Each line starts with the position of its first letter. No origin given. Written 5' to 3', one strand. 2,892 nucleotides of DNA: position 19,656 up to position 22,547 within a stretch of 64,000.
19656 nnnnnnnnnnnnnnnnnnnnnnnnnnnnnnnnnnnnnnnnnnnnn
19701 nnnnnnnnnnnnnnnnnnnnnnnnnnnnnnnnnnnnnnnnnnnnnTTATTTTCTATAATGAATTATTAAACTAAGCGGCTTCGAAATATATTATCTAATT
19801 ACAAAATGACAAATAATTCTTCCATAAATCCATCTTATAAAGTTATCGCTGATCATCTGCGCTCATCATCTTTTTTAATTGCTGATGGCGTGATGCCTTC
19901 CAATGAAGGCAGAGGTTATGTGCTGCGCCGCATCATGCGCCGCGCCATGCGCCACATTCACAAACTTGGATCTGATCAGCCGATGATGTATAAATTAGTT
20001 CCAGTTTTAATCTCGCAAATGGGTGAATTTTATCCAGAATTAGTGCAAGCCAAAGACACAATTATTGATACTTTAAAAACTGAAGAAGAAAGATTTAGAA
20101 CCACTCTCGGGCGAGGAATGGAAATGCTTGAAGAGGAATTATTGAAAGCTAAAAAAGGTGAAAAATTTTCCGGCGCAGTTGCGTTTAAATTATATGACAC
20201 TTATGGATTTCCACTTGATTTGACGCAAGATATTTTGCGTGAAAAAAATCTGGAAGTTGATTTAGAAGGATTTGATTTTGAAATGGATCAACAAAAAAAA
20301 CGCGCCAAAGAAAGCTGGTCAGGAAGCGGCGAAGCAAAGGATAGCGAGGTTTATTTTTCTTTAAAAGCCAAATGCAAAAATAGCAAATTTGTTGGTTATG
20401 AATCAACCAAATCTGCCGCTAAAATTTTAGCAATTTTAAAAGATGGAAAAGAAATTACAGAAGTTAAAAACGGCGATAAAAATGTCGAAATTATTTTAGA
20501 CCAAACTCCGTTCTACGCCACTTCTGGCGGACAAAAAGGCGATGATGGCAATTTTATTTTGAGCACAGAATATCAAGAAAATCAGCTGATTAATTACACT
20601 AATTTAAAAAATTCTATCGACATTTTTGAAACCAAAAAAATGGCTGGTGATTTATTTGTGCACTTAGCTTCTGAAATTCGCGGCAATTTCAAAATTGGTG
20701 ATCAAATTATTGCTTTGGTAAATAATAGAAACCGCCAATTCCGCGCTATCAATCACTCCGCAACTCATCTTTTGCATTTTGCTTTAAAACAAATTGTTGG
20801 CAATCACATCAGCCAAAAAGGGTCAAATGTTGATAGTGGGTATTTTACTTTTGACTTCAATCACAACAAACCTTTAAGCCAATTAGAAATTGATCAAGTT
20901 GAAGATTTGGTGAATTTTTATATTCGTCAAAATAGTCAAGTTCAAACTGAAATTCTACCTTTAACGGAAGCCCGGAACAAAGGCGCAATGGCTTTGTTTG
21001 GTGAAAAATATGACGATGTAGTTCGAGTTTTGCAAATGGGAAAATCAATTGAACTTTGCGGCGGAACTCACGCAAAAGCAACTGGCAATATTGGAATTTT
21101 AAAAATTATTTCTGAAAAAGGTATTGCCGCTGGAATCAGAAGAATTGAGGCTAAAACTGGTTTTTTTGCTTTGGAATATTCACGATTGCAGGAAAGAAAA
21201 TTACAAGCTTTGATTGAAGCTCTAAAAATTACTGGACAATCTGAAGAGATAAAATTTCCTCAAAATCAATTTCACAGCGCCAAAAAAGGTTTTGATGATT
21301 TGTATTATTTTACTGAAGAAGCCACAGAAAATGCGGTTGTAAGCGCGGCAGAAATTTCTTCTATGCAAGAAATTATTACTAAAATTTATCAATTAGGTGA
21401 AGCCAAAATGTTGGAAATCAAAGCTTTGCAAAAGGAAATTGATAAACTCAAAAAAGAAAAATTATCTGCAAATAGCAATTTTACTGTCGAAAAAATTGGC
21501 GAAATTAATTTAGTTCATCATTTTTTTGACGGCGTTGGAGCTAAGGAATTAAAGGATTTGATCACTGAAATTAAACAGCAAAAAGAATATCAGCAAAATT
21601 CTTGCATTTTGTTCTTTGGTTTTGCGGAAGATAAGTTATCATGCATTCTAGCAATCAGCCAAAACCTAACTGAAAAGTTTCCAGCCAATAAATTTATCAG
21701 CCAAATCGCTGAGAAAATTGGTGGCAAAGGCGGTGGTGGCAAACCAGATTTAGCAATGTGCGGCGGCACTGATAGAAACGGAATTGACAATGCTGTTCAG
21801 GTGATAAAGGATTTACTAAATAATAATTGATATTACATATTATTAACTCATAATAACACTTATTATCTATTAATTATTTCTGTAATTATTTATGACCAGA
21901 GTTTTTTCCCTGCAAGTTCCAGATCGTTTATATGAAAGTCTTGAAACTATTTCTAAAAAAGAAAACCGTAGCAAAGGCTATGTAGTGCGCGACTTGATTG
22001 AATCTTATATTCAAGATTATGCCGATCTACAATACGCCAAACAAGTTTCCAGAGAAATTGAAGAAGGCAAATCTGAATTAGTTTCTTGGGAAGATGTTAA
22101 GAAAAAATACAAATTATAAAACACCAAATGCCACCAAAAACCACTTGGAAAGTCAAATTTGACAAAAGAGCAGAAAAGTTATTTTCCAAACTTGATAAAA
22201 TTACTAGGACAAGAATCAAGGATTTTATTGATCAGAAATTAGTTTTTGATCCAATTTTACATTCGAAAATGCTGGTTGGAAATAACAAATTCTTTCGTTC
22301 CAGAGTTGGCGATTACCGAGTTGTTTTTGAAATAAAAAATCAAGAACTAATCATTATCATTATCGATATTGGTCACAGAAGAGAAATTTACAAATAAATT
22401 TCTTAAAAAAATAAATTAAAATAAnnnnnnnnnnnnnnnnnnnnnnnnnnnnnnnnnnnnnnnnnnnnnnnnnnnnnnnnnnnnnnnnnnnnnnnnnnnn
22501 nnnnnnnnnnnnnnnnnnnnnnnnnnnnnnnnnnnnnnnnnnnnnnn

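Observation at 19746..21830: alaS lacks about 200 N-terminal codons of the aminoacylation core: split gene, rearrangement breakpoint or assembly artefact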

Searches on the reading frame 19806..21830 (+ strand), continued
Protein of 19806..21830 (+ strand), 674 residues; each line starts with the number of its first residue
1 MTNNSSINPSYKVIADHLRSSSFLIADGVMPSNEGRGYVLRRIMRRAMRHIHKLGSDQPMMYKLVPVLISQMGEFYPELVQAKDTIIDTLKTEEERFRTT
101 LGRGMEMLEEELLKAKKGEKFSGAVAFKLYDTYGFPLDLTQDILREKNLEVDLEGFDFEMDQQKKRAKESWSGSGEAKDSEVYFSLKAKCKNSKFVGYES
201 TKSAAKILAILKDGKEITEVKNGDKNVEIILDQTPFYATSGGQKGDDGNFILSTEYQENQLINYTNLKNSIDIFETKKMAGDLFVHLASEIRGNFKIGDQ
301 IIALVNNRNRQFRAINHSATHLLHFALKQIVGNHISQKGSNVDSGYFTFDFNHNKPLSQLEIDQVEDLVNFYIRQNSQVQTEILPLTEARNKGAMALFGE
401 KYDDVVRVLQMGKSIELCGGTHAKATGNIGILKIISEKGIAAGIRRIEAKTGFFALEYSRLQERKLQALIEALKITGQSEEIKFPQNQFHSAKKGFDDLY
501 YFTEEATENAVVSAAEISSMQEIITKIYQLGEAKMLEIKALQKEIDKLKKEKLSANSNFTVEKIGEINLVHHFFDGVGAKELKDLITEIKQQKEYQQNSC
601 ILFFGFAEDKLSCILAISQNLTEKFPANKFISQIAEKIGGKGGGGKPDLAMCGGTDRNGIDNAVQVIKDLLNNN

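Call 67: find_homologous_proteins(query=L045:10001-11074:+, max_evalue=1e-30)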
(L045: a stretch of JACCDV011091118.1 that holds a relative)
Query L045:10001-11074:+ (357 aa): 8000 proteins with E <= 1e-30 among 8000 candidates; the best 120 are listed.
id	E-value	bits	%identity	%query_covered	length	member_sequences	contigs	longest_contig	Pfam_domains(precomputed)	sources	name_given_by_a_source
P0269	1.6e-223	759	100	100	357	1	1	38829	PF06745.20,PF08423.18,PF00154.28,PF21096.3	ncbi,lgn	-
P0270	5.5e-199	678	89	99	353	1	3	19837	PF06745.20,PF08423.18,PF00154.28,PF21096.3,PF27531.1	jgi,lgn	-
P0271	6.3e-197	671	87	100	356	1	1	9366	PF06745.20,PF08423.18,PF00154.28,PF21096.3,PF01637.25,PF27531.1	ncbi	-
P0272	9.1e-197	671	92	92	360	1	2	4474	PF06745.20,PF08423.18,PF00154.28,PF21096.3,PF27531.1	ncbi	-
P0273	2.2e-196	670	88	99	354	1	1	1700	PF06745.20,PF08423.18,PF00154.28,PF21096.3,PF01637.25,PF27531.1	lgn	-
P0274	2.4e-196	669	89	99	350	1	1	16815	PF06745.20,PF08423.18,PF00154.28,PF21096.3,PF01637.25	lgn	-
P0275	3.3e-196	669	92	92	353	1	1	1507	PF06745.20,PF08423.18,PF00154.28,PF21096.3,PF01637.25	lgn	-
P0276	3.8e-196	669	88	100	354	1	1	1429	PF06745.20,PF08423.18,PF00154.28,PF21096.3,PF01637.25,PF27531.1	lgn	-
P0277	4.5e-196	669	89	100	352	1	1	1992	PF06745.20,PF08423.18,PF00154.28,PF21096.3,PF27531.1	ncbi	-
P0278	3.0e-195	666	91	92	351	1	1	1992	PF06745.20,PF08423.18,PF00154.28,PF21096.3,PF01637.25,PF27531.1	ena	-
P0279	5.2e-195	665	90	99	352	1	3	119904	PF06745.20,PF08423.18,PF00154.28,PF21096.3,PF01637.25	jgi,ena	-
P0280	5.6e-195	665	88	99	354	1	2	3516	PF06745.20,PF08423.18,PF00154.28,PF21096.3,PF01637.25,PF27531.1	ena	-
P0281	6.3e-195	665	88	100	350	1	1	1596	PF06745.20,PF08423.18,PF00154.28,PF21096.3,PF01637.25,PF27531.1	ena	-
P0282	7.5e-195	665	91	94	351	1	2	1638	PF06745.20,PF08423.18,PF00154.28,PF21096.3,PF01637.25,PF27531.1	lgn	-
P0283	2.8e-194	663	87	100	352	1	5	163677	PF06745.20,PF08423.18,PF00154.28,PF21096.3,PF27531.1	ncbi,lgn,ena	-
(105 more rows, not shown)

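Call 68: find_encoding_contigs(protein=P0283, flank=10000, max_places=6)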
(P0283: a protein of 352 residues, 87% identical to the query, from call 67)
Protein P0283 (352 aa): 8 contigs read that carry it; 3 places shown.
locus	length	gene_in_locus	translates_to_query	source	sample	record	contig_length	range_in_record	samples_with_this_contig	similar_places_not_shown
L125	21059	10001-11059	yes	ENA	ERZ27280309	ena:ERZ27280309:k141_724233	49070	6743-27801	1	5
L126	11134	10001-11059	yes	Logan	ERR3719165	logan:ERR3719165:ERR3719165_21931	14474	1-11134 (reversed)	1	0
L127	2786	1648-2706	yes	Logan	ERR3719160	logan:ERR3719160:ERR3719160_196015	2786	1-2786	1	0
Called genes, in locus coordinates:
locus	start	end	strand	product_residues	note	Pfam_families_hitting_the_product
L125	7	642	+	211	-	-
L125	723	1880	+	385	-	PF00438:S-AdoMet_synt_N, PF02772:S-AdoMet_synt_M, PF02773:S-AdoMet_synt_C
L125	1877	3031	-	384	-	PF01180:DHO_dh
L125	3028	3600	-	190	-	-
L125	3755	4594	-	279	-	PF14805:THDPS_N_2, PF25084:LbH_EIF2B (faint), PF00132:Hexapep (weak), PF14602:Hexapep_2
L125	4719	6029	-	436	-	PF14559:TPR_19 (faint), PF18073:Zn_ribbon_LapB (faint)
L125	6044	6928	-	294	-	-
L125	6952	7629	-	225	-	PF02602:HEM4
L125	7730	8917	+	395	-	PF08442:ATP-grasp_2, PF13549:ATP-grasp_5, PF24948:Citrate_synth_N, PF00549:Ligase_CoA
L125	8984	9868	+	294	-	PF02629:CoA_binding, PF13607:Succ_CoA_lig, PF00549:Ligase_CoA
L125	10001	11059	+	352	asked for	PF00154:RecA_N, PF08423:Rad51 (weak), PF06745:ATPase (weak), PF27531:MT3502_N (weak), PF21096:RecA_C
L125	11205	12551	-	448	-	-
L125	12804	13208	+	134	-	PF01389:OmpA_membrane (weak), PF13505:OMP_b-brl (weak)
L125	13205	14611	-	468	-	PF00890:FAD_binding_2, PF01134:GIDA (weak), PF07992:Pyr_redox_2, PF12831:FAD_oxidored, PF13450:NAD_binding_8 (weak), PF13738:Pyr_redox_3, PF00070:Pyr_redox, PF02852:Pyr_redox_dim, +5 more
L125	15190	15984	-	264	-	PF02548:Pantoate_transf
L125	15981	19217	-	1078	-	PF05170:AsmA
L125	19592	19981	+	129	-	PF12769:PNTB_4TM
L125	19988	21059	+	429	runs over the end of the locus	-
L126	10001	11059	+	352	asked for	PF00154:RecA_N, PF08423:Rad51 (weak), PF06745:ATPase (weak), PF27531:MT3502_N (weak), PF21096:RecA_C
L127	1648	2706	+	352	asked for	PF00154:RecA_N, PF08423:Rad51 (weak), PF06745:ATPase (weak), PF27531:MT3502_N (weak), PF21096:RecA_C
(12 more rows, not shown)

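Call 77: search_solved_structures(query=window:19806-21830:+, max_evalue=1e-10, show_alignments=0)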
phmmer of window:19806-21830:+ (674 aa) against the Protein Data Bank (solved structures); distinct sequences matched with E-value up to 1e-10: 15.
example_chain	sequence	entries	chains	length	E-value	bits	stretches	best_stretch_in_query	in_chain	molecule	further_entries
9jc7_A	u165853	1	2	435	2.1e-51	178.5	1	7-169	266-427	Alanine--tRNA ligase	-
9jdn_A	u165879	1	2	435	2.1e-51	178.5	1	7-169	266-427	Alanine--tRNA ligase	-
3hxz_A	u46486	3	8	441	3e-50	174.6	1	8-170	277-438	Alanyl-tRNA synthetase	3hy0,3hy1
3hxu_A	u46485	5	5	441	3e-50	174.6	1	8-170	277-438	Alanyl-tRNA synthetase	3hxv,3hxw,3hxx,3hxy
3htz_A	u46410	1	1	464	4.2e-48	167.5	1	10-198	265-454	Alanyl-tRNA synthetase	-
1riq_A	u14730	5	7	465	4.3e-48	167.5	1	10-198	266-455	Alanyl-tRNA synthetase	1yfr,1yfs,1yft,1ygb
2zze_A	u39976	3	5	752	4e-44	154.4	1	13-447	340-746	Alanyl-tRNA synthetase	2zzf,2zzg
3wqy_A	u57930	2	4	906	6.1e-43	150.5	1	14-475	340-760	Alanine--tRNA ligase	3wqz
2ztg_A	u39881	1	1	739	7.6e-41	143.6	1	14-451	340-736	Alanyl-tRNA synthetase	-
4xem_A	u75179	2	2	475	2.3e-34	122.2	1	6-161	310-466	Alanine--tRNA ligase, cytoplasmic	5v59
5knn_A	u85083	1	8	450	2.6e-34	122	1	6-160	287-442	Alanine--tRNA ligase, cytoplasmic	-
4xeo_A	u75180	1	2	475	1.1e-33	119.9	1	6-161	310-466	Alanine--tRNA ligase, cytoplasmic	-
9x2i_A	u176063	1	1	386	1.1e-17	67.1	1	6-101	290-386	Alanine--tRNA ligase, cytoplasmic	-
9x2h_A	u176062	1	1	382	2.4e-17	65.9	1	6-98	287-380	Alanine--tRNA ligase, cytoplasmic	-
9x2j_A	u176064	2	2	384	4.2e-17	65.2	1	6-97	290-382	Alanine--tRNA ligase, cytoplasmic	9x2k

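Call 93: predict_structure(alignment_id=A3)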
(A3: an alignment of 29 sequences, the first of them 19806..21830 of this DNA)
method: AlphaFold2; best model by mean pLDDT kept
length: 674 residues; sequences in the alignment: 29
mean_pLDDT: 81.3   pTM: 0.60
mean pLDDT of the five models: 81.3, 80.2, 79.6, 78.7, 74.6
residues with pLDDT >= 90: 168; 70-90: 404; 50-70: 90; < 50: 12
segments of 3 or more residues with pLDDT < 50: 1-4, 170-176
pLDDT, mean of each block of 10 residues (from residue 1): 60 89 78 67 85 83 91 82 82 84 80 78 84 75 80 86 65 47 83 82 93 93 94 86 82 85 87 90 89 95 91 87 87 75 88 81 89 84 81 63 72 73 80 90 82 92 84 65 58 58 54 68 79 82 77 71 88 86 85 86 91 93 89 92 89 91 90 79
secondary structure, 60 per line:
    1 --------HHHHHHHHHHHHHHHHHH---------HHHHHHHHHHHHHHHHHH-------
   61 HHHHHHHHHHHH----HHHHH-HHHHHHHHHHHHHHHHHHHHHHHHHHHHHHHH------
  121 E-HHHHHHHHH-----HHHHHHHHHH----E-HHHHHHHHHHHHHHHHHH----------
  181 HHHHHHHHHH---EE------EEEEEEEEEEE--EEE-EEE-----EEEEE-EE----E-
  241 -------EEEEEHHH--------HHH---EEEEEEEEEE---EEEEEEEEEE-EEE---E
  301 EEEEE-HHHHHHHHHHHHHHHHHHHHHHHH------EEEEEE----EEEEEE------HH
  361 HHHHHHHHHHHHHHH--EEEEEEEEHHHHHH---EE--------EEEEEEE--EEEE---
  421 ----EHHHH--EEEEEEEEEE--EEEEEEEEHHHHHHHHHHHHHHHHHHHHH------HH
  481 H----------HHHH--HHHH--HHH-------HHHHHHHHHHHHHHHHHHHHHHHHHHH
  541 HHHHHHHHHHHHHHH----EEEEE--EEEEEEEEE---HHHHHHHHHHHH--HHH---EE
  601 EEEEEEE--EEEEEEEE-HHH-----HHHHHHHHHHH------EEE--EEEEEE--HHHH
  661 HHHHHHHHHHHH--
elements in order: H9-26 H36-53 H61-72 H77-81 H83-114 H123-131 H137-146 H153-170 H181-190 E202-212 E215-217 E219-221 E227-231 E248-252 E270-279 E283-292 E294-296 E300-305 H307-330 E337-342 E347-352 H359-375 E378-385 H386-391 E405-411 E414-417 H426-429 E432-441 E444-451 H452-472 H492-495 H498-501 H514-555 E560-564 E567-575 H579-590 E599-607 E610-617 H627-637 E644-646 E649-654 H657-672

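Call 96: fold_search(model_id=the predicted structure, library=pdb)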
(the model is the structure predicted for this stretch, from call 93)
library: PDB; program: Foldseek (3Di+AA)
matches with E <= 10: 716; with E <= 0.001: 81
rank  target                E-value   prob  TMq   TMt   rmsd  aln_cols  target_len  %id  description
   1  9a7x_B                1.6e-57  1.00  0.59  0.46   9.6       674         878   35  Integrative model of ISPT-SYA by crosslinking MS and deep learning (released 2024-09-18)
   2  3wqy_B                5.0e-34  1.00  0.57  0.45   7.8       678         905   22  Crystal structure of Archaeoglobus fulgidus alanyl-tRNA synthetase in complex with wild-type tRNA(Ala) having G3.U70 (released 2014-06-18)
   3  3wqy_A                4.0e-33  1.00  0.58  0.45   8.3       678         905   22  Crystal structure of Archaeoglobus fulgidus alanyl-tRNA synthetase in complex with wild-type tRNA(Ala) having G3.U70 (released 2014-06-18)
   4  3wqz_B                1.3e-32  1.00  0.58  0.45   7.7       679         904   22  Crystal structure of Archaeoglobus fulgidus alanyl-tRNA synthetase in complex with a tRNA(Ala) variant having A3.U70 (released 2014-06-18)
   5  2zze_A                6.1e-29  1.00  0.49  0.44   5.5       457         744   25  Crystal structure of alanyl-tRNA synthetase without oligomerization domain in lysine-methylated form (released 2009-07-21)
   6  2zzg_B                2.4e-28  1.00  0.49  0.45   5.5       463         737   26  Crystal structure of alanyl-tRNA synthetase in complex with 5''-O-(N-(L-alanyl)-sulfamyoxyl) adenine without oligomeri (released 2009-07-21)
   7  2zzf                  8.1e-28  1.00  0.48  0.45   5.7       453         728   26  Crystal structure of alanyl-tRNA synthetase without oligomerization domain (released 2009-07-21)
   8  2zzg_A                1.1e-27  1.00  0.50  0.46   5.2       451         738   26  Crystal structure of alanyl-tRNA synthetase in complex with 5''-O-(N-(L-alanyl)-sulfamyoxyl) adenine without oligomeri (released 2009-07-21)
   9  2ztg                  3.2e-25  1.00  0.46  0.43   5.7       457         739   25  Crystal structure of Archaeoglobus fulgidus alanyl-tRNA synthetase lacking the C-terminal dimerization domain in complex (released 2009-06-30)
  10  3kew_A                2.7e-14  1.00  0.29  0.74   4.1       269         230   20  Crystal structure of probable alanyl-trna-synthase from Clostridium perfringens (released 2009-11-03)
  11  9iuw                  1.2e-13  1.00  0.28  0.80   3.8       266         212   22  Structure of AlaX-M trans-editing enzyme from Pyrococcus furiosus (released 2025-07-30)
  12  3kew_B                1.8e-13  1.00  0.28  0.73   4.3       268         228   19  Crystal structure of probable alanyl-trna-synthase from Clostridium perfringens (released 2009-11-03)
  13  3hxu                  8.5e-13  1.00  0.23  0.35   2.5       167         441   53  Crystal Structure of catalytic fragment of E. coli AlaRS in complex with AlaSA (released 2009-12-15)
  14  3hy1_A                1.2e-12  1.00  0.23  0.35   1.9       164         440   54  Crystal Structure of catalytic fragment of E. coli AlaRS G237A in complex with SerSA (released 2009-12-15)
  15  9jc7_A                1.7e-12  1.00  0.23  0.36   2.7       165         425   56  Crystal structure of alanyl-tRNA synthetase in complex with ATP and L-alanine (released 2025-06-18)
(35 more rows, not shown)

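Call 98: list_cluster_members(proteins=[P0001, P0025, P0035, P0021])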
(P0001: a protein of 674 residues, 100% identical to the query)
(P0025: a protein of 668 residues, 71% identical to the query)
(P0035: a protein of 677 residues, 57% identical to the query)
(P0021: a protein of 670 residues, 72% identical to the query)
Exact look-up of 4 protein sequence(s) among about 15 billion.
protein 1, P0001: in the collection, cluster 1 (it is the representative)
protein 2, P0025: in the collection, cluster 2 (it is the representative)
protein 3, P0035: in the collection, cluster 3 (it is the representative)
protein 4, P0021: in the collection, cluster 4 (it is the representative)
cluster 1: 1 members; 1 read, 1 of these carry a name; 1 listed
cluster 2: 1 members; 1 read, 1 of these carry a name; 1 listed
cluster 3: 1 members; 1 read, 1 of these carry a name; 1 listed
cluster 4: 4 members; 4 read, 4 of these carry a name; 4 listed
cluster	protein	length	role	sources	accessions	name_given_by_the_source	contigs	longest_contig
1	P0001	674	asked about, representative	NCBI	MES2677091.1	MAG: alanine--tRNA ligase [Pseudomonadota bacterium]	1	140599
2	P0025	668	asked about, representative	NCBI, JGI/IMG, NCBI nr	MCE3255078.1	MAG: alanyl-tRNA synthetase [Rickettsiaceae bacterium] | alanyl-tRNA synthetase | alanyl-tRNA synthetase [Rickettsiaceae bacterium]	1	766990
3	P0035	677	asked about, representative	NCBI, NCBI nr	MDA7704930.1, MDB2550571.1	alanine--tRNA ligase [Rickettsiales bacterium]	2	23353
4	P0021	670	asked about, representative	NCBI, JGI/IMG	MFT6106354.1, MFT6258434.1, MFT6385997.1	MAG: alanyl-tRNA synthetase [Rickettsiales bacterium] | alanyl-tRNA synthetase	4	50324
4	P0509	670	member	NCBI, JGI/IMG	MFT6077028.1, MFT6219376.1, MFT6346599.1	MAG: alanyl-tRNA synthetase [Myxococcota bacterium] | alanyl-tRNA synthetase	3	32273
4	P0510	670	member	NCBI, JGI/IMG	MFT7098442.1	MAG: alanyl-tRNA synthetase [Rickettsiales bacterium] | alanyl-tRNA synthetase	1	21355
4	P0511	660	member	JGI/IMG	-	alanyl-tRNA synthetase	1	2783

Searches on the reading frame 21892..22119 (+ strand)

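Call 10: search_protein_families(library=pfam, proteins=[window:21892-22119:+])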
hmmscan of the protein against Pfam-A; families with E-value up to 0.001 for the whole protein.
window:21892-22119:+ (75 aa): 2 families
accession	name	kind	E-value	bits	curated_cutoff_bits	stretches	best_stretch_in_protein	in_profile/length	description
PF19807.5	DUF6290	-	8.5e-07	29.5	27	1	5-72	4-71/72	Family of unknown function (DUF6290)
PF01402.27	RHH_1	-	3.6e-05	24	20.5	1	5-40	2-37/39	Ribbon-helix-helix protein, copG family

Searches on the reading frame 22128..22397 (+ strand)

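Call 10: search_protein_families(library=pfam, proteins=[window:22128-22397:+])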
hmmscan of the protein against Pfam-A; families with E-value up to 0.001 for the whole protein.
window:22128-22397:+ (89 aa): 1 family
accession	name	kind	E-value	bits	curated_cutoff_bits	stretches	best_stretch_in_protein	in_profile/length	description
PF05016.21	ParE_toxin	-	1.2e-10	42.3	23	1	9-88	1-89/89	ParE toxin of type II toxin-antitoxin system, parDE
